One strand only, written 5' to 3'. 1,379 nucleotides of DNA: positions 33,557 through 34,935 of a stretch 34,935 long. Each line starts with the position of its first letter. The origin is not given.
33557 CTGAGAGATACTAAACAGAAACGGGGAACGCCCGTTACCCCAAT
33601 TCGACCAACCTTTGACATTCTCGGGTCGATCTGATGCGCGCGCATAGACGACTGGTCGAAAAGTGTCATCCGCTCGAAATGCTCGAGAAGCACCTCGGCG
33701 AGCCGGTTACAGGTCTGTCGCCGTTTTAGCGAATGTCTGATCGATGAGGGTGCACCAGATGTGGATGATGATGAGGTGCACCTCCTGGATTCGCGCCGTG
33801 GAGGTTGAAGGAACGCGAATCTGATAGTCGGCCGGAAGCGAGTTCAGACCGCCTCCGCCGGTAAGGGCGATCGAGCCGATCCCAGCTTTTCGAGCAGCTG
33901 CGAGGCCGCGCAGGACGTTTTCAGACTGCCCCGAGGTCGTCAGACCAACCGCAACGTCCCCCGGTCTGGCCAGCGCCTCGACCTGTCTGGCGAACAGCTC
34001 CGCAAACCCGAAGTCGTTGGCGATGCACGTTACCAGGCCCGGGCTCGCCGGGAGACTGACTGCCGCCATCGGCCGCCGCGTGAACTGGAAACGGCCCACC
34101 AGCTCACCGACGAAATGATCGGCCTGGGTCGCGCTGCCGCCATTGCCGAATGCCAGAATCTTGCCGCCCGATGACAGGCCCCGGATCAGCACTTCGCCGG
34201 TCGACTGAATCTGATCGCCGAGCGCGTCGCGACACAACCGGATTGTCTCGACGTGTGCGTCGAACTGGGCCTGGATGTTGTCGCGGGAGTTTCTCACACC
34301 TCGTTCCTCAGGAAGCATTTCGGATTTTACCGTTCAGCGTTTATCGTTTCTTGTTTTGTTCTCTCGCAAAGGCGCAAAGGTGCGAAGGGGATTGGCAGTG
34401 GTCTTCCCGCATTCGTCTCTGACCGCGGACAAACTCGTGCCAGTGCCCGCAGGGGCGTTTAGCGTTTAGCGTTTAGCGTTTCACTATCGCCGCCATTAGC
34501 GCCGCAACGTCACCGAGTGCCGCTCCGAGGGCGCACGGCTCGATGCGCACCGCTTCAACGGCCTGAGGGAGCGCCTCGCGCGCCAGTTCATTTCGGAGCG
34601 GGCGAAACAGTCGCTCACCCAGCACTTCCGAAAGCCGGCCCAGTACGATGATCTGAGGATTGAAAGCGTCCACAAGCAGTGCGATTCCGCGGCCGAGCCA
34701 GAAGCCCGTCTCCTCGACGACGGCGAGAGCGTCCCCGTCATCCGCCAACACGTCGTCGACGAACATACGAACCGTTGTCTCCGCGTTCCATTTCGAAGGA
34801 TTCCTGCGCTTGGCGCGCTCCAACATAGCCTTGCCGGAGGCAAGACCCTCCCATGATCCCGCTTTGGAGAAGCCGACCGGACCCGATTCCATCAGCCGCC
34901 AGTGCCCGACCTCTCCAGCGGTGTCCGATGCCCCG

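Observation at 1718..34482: Heptamer/octamer tandem-repeat arrays fill most intergenic gaps (STRR-like architecture in a non-cyanobacterial genome)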

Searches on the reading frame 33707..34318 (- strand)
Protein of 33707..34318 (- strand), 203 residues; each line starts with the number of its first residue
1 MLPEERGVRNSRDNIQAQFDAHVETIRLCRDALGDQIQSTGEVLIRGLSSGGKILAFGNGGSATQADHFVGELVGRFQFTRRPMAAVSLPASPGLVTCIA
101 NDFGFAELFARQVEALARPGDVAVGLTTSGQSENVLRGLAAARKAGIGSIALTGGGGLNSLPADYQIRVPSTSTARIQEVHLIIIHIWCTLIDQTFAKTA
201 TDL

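Call 8: search_protein_families(library=pfam, proteins=[window:33707-34318:-])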
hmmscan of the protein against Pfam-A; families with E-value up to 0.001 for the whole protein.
window:33707-34318:- (203 aa): 1 family
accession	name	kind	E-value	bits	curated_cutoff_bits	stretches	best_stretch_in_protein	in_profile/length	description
PF13580.11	SIS_2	-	1.3e-20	74.2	27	1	25-154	9-138/138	SIS domain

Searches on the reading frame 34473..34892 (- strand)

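Call 9: search_protein_families(library=pfam, proteins=[window:34473-34892:-])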
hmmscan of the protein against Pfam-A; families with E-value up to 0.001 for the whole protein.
window:34473-34892:- (139 aa): 1 family
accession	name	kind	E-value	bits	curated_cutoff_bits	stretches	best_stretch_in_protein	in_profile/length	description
PF00480.26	ROK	-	5.6e-10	39.7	22.9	1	11-115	172-270/294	ROK family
